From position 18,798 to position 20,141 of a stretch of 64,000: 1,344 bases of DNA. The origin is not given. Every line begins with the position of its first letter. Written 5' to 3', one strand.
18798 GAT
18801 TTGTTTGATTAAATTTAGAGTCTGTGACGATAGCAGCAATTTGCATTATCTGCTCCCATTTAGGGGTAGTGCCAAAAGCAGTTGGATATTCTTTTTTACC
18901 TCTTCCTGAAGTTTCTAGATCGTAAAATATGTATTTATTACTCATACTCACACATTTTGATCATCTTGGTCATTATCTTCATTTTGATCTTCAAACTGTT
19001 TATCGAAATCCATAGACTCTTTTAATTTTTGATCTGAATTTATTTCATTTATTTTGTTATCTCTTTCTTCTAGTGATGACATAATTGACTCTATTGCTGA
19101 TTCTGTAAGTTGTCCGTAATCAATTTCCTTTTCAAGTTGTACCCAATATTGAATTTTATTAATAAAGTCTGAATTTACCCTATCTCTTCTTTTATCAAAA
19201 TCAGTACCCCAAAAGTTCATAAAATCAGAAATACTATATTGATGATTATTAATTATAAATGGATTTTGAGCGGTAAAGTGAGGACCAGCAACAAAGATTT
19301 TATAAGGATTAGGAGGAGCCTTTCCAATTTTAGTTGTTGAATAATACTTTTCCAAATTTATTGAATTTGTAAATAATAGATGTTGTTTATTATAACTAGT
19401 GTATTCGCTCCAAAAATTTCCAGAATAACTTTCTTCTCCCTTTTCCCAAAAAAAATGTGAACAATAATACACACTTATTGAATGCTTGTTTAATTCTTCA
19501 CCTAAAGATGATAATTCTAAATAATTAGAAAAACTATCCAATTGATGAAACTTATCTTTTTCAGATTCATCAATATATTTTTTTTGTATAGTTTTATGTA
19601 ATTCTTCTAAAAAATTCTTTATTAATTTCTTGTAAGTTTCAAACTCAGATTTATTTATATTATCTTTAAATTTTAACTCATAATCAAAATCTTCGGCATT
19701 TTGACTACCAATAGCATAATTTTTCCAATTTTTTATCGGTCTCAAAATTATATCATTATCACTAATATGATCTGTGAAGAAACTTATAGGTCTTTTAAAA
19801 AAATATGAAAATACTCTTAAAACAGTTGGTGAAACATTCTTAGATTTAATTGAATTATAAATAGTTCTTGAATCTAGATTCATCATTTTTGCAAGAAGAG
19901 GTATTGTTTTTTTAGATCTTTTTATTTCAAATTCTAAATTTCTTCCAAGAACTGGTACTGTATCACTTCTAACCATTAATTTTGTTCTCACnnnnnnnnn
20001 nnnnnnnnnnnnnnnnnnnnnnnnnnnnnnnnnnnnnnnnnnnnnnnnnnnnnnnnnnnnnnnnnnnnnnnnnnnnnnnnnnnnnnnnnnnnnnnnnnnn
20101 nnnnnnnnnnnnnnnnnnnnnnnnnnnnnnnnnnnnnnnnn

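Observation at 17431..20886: Promoter-driven four-gene cassette with two DEDDh exonucleases flanking an HTH/unknown-domain protein: candidate undescribed nucleic-acid-processing or defence module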

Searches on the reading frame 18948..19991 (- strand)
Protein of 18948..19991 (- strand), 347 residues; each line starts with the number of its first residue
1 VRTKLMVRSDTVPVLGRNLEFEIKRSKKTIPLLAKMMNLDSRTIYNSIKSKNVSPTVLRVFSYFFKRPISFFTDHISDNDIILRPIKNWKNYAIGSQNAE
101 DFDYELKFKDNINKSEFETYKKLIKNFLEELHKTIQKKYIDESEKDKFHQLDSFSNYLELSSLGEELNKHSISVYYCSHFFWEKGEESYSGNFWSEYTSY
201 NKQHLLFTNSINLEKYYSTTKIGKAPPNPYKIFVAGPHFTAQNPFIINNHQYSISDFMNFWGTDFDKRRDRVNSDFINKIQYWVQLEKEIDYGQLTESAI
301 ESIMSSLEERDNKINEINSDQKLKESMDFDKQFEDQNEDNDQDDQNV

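Call 3: search_protein_families(library=pfam, proteins=[window:18948-19991:-], max_evalue=1)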
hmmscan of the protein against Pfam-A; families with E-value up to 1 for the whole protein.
window:18948-19991:- (347 aa): 1 family
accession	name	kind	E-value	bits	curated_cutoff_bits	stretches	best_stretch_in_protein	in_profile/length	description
PF05121.17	GvpK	-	0.11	13.1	25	1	288-330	34-75/85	Gas vesicle protein K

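Call 4: search_protein_families(library=phrogs, proteins=[window:18948-19991:-], max_evalue=0.1)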
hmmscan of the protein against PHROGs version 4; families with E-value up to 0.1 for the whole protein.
window:18948-19991:- (347 aa): 0 families

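Call 5: search_protein_families(library=padloc, proteins=[window:18948-19991:-], max_evalue=0.1)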
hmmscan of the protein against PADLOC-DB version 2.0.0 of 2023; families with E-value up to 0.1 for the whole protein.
window:18948-19991:- (347 aa): 0 families

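Call 6: search_protein_families(library=ncbifam, proteins=[window:18948-19991:-], max_evalue=0.1)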
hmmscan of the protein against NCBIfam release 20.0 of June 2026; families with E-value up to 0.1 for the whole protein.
window:18948-19991:- (347 aa): 2 families
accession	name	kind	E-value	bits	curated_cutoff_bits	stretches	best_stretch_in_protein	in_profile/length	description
TIGR00418.1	thrS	equivalog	0.0016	17.4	383.65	1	92-184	21-110/565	threonine--tRNA ligase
NF003267.0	PRK04235.1-6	equivalog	0.09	12.5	190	0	119-162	2-45/196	hypothetical protein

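Call 10: find_homologous_proteins(query=window:18948-19991:-)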
Query window:18948-19991:- (347 aa): 6 proteins with E <= 0.001 among 1793 candidates.
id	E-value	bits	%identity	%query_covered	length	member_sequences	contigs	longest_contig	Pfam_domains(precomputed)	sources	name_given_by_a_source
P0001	1.7e-200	684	91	98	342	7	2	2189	-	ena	-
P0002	4.9e-86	307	49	93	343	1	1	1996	-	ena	-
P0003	5.4e-85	304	47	93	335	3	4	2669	-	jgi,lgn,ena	-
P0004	4.2e-84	301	49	94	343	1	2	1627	-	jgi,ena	-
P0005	5.7e-74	268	44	93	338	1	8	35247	-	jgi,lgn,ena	-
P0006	1.7e-66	243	41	92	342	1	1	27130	-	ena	-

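Call 12: find_encoding_contigs(protein=P0005, flank=10000, max_places=6)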
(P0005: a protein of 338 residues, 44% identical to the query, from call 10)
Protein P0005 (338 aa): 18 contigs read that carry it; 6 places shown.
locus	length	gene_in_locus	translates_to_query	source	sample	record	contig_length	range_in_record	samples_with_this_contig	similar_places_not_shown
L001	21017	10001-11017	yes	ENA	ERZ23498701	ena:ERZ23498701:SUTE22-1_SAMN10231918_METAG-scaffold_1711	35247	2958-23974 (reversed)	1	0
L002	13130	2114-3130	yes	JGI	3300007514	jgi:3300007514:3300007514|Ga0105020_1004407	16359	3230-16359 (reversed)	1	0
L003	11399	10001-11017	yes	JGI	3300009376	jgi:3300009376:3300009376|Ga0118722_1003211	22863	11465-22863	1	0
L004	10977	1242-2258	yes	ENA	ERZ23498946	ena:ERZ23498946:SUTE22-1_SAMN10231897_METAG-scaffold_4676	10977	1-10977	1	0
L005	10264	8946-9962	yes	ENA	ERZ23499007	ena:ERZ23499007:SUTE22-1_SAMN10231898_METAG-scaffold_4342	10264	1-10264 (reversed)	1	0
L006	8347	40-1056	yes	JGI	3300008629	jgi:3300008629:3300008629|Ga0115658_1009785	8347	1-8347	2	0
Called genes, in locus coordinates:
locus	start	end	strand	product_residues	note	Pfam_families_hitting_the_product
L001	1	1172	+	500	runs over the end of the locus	PF00370:FGGY_N, PF02782:FGGY_C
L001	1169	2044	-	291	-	PF00528:BPD_transp_1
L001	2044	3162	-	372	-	PF00528:BPD_transp_1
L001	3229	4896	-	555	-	-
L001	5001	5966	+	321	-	PF01261:AP_endonuc_2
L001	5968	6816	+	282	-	PF00294:PfkB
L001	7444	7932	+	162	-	PF00294:PfkB, PF08543:Phos_pyr_kin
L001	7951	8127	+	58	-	-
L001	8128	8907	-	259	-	PF00702:Hydrolase, PF13419:HAD_2 (faint), PF13344:Hydrolase_6, PF13242:Hydrolase_like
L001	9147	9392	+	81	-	-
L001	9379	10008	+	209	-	-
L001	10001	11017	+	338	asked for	-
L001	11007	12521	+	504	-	PF00929:RNase_T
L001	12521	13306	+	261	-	PF02673:BacA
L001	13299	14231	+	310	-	PF00701:DHDPS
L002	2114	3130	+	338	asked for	-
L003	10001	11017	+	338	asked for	-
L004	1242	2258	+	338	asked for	-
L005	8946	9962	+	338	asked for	-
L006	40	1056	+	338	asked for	-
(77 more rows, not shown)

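Call 13: find_encoding_contigs(protein=P0006, flank=10000, max_places=4)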
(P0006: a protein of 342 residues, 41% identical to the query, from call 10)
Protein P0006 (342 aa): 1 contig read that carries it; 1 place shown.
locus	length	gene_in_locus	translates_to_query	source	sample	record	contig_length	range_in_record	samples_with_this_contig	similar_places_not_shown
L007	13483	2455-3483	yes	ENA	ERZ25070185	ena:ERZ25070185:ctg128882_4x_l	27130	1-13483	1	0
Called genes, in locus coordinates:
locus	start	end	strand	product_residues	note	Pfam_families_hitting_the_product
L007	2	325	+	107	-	?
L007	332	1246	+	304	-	PF00294:PfkB, PF08543:Phos_pyr_kin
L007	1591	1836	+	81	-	-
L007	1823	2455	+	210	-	-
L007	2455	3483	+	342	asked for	-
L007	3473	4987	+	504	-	PF00929:RNase_T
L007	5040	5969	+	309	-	PF00701:DHDPS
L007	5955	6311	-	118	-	PF04186:FxsA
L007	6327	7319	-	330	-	PF05992:SbmA_BacA, PF06472:ABC_membrane_2 (weak)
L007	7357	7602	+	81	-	-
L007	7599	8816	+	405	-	PF13347:MFS_2 (faint), PF07690:MFS_1, PF12832:MFS_1_like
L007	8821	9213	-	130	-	PF02627:CMD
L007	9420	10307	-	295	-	PF00126:HTH_1, PF03466:LysR_substrate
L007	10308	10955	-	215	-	PF00834:Ribul_P_3_epim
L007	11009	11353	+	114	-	PF01050:MannoseP_isomer, PF07883:Cupin_2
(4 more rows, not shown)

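Call 18: find_related_loci(query=A1, collection=genome_contigs, flank=8000)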
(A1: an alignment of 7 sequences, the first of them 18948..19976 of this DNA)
Query A1 (342 aa) in genome_contigs; peptide patterns used: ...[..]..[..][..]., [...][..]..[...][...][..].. (x = any residue, [..] = any of these).
305 stretches matched a pattern, but none encodes a relative of the query by tblastn (E <= 1e-3).

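Call 25: predict_structure(alignment_id=A1)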
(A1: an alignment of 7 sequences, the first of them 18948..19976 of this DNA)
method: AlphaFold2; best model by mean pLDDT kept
length: 342 residues; sequences in the alignment: 7
mean_pLDDT: 47.3   pTM: 0.36
mean pLDDT of the five models: 47.3, 43.6, 42.1, 41.7, 41.1
residues with pLDDT >= 90: 0; 70-90: 27; 50-70: 90; < 50: 225
segments of 3 or more residues with pLDDT < 50: 1-28, 41-75, 132-147, 149-157, 178-194, 208-236, 238-306, 331-333, 340-342
pLDDT, mean of each block of 10 residues (from residue 1): 25 31 47 55 40 45 33 47 56 57 72 73 65 48 48 49 67 55 40 55 59 44 41 46 40 36 34 32 31 43 46 52 50 50 42
secondary structure, 60 per line:
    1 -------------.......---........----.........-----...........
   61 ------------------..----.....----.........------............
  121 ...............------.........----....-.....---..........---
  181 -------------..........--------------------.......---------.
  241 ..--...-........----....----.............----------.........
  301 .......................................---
elements in order: H14-20 H24-31 H36-44 H50-60 H85-89 E97-102 H109-135 H142-150 H155-158 H160-164 E168-177 E194-203 H224-230 E240-242 E245-247 H249-256 H261-264 H269-281 H292-339

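Call 27: search_protein_representatives(alignment_id=A1)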
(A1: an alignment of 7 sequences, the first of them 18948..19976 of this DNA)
Query: 7 sequences, 339 profile positions. Proteins with E-value up to 0.001 (for the whole library): 12; up to 1e-10: 11; up to 1e-30: 5. The best 12 are listed.
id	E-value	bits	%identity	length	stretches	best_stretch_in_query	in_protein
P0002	1.6e-158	544.1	-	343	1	1-338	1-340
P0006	3.1e-148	510.3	-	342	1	1-334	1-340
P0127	6.4e-82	292.3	-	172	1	1-164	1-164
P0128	3.7e-41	158.2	-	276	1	1-258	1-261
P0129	9.9e-33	130.5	-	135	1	209-339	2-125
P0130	8.6e-29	117.6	-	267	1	1-253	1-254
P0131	1.3e-24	103.9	-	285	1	1-252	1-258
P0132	7.4e-24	101.3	-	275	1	1-233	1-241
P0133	1.1e-18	84.4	-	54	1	1-43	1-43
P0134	1.1e-18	84.3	-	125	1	148-210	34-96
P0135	1.6e-15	74.0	-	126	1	216-333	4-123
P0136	4.4e-04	36.3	-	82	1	258-338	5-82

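Call 30: find_encoding_contigs(protein=P0128, flank=8000, max_places=4)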
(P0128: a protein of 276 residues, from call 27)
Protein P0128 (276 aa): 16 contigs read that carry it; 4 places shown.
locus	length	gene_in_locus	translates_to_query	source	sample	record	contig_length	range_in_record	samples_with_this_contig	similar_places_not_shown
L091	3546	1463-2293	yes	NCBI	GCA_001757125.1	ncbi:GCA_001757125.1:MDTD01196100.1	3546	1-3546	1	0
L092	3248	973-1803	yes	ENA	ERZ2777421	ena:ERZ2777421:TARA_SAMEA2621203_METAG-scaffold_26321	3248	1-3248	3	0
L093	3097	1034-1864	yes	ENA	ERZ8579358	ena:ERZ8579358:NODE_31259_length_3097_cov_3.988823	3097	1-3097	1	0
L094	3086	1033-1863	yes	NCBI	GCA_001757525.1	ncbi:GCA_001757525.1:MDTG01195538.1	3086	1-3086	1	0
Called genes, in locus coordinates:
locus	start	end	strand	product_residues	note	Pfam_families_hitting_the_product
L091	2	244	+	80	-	?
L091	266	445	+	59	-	-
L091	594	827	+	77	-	-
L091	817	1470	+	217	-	PF00929:RNase_T (faint)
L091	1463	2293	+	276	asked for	-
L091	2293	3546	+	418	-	?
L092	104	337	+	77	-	-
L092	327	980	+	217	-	PF00929:RNase_T (faint)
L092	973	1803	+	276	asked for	-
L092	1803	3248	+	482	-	?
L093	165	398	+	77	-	-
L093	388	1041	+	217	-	PF00929:RNase_T (faint)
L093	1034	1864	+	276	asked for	-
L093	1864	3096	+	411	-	?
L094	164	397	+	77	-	-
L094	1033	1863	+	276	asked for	-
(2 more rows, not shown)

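Call 31: find_encoding_contigs(protein=P0130, flank=8000, max_places=3)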
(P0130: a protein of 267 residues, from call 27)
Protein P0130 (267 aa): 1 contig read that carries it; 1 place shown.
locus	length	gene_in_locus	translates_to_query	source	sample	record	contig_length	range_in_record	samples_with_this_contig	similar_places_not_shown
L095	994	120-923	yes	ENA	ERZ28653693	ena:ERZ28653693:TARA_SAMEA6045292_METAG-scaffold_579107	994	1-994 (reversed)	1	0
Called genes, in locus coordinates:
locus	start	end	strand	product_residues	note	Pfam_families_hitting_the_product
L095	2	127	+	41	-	?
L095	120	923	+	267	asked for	-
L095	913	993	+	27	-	?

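Call 32: find_encoding_contigs(protein=P0131, flank=8000, max_places=3)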
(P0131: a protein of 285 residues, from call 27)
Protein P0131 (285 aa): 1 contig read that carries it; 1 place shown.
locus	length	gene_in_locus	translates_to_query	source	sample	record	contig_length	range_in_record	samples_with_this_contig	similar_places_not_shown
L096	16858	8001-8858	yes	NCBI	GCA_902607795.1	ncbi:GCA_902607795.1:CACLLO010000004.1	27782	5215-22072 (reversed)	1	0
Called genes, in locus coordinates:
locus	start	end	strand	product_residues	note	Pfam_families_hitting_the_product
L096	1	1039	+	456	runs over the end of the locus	PF02653:BPD_transp_2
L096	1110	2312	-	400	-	PF13458:Peripla_BP_6, PF01094:ANF_receptor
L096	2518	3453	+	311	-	PF01791:DeoC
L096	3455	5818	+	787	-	PF00171:Aldedh, PF07368:DUF1487 (faint), PF00171:Aldedh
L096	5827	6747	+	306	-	PF00294:PfkB, PF08543:Phos_pyr_kin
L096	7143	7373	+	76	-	-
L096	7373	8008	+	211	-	-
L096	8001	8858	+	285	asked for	-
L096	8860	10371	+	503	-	PF00929:RNase_T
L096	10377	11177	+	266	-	PF02673:BacA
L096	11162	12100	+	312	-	PF00701:DHDPS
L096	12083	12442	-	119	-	PF04186:FxsA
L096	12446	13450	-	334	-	PF05992:SbmA_BacA, PF06472:ABC_membrane_2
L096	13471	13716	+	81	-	PF13687:DUF4153 (weak)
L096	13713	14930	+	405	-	PF07690:MFS_1, PF12832:MFS_1_like (weak)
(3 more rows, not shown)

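Call 33: find_encoding_contigs(protein=P0132, flank=8000, max_places=3)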
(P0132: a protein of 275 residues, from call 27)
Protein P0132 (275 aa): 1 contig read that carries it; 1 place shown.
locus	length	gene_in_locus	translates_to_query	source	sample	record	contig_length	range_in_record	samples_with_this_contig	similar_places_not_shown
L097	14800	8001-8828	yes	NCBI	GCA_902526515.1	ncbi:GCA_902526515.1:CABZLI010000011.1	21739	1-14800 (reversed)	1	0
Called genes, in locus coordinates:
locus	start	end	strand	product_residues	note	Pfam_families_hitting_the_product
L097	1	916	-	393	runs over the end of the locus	PF13458:Peripla_BP_6, PF01094:ANF_receptor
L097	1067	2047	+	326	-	PF01210:NAD_Gly3P_dh_N, PF03807:F420_oxidored (weak), PF07479:NAD_Gly3P_dh_C, PF20618:GPD_NAD_C_bact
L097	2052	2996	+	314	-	PF01791:DeoC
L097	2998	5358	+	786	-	PF00171:Aldedh, PF07368:DUF1487 (faint), PF00171:Aldedh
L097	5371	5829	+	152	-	PF05025:RbsD_FucU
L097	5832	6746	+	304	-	PF00294:PfkB, PF08543:Phos_pyr_kin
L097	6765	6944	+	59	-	-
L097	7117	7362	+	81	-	-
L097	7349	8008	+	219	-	-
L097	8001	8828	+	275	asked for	-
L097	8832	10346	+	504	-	PF00929:RNase_T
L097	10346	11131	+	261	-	PF02673:BacA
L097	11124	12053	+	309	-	PF00701:DHDPS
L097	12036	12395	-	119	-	PF04186:FxsA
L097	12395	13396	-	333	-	PF05992:SbmA_BacA, PF06472:ABC_membrane_2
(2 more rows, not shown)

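Call 36: find_homologous_proteins(query=A3, max_evalue=0.01)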
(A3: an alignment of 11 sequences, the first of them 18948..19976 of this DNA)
Query A3 (11 sequences) (342 aa, profile of the alignment): 8 proteins with E <= 0.01 among 5976 candidates.
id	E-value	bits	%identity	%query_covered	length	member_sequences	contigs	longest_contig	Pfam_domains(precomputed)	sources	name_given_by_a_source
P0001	2.2e-135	470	91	100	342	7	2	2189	-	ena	-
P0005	2.7e-134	466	44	94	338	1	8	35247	-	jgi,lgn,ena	-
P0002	2.0e-133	463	49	94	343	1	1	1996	-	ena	-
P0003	9.1e-133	461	47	94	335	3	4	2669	-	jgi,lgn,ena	-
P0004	2.7e-132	459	49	95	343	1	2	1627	-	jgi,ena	-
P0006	2.3e-129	450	41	94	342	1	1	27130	-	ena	-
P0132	5.7e-84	301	26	65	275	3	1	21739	-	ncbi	-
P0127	7.7e-72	261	58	49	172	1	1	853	-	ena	-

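Call 44: search_solved_structures(query=A3, max_evalue=10)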
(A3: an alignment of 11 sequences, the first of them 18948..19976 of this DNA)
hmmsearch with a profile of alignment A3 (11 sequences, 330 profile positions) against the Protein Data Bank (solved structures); distinct sequences matched with E-value up to 10: 2.
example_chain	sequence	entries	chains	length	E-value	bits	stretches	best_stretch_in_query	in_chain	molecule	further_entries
2kpj_A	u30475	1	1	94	0.16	14.7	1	1-79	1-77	SOS-response transcriptional repressor, LexA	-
4g91_B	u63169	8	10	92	0.51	13.1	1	104-175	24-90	Transcription factor HapC (Eurofung) | CCAAT-binding factor complex subunit HapC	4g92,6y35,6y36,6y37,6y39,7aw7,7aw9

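Call 46: predict_structure(alignment_id=A3)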
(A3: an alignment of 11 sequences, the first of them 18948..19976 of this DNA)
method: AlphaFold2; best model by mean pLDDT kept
length: 342 residues; sequences in the alignment: 11
mean_pLDDT: 77.5   pTM: 0.64
mean pLDDT of the five models: 77.5, 76.8, 75.9, 75.4, 75.2
residues with pLDDT >= 90: 142; 70-90: 83; 50-70: 77; < 50: 40
segments of 3 or more residues with pLDDT < 50: 1-3, 257-289
pLDDT, mean of each block of 10 residues (from residue 1): 71 89 92 94 91 93 92 92 93 92 88 94 93 58 79 94 93 93 69 94 83 92 73 59 82 55 42 46 43 61 66 71 64 54 45
secondary structure, 60 per line:
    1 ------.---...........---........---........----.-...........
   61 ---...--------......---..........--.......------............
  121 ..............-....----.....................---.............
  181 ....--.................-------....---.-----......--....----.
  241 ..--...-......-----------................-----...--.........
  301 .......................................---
elements in order: H11-21 H25-32 H36-43 H50-60 E75-80 H84-93 E96-102 H109-134 H136-139 H144-164 E168-184 E187-203 E211-214 H224-229 H232-235 E240-242 E245-247 H249-254 H266-281 H292-339

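Call 52: find_related_loci(query=A3, collection=viral_contigs, flank=6000)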
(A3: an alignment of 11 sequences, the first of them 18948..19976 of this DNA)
Query A3 (342 aa) in viral_contigs; peptide patterns used: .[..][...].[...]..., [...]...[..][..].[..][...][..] (x = any residue, [..] = any of these).
324 stretches matched a pattern, but none encodes a relative of the query by tblastn (E <= 1e-3).

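Call 53: find_related_loci(query=A3, collection=metagenome_contigs, flank=5000)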
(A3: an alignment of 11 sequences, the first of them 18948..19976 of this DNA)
Query A3 (342 aa) in metagenome_contigs; peptide patterns used: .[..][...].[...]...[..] (x = any residue, [..] = any of these).
458 stretches matched a pattern; 2 encode a relative of the query (tblastn E <= 1e-3); 2 distinct loci.
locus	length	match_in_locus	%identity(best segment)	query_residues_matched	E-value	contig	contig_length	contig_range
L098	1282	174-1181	49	1-325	1e-99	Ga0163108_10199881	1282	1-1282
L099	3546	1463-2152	30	1-231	1e-29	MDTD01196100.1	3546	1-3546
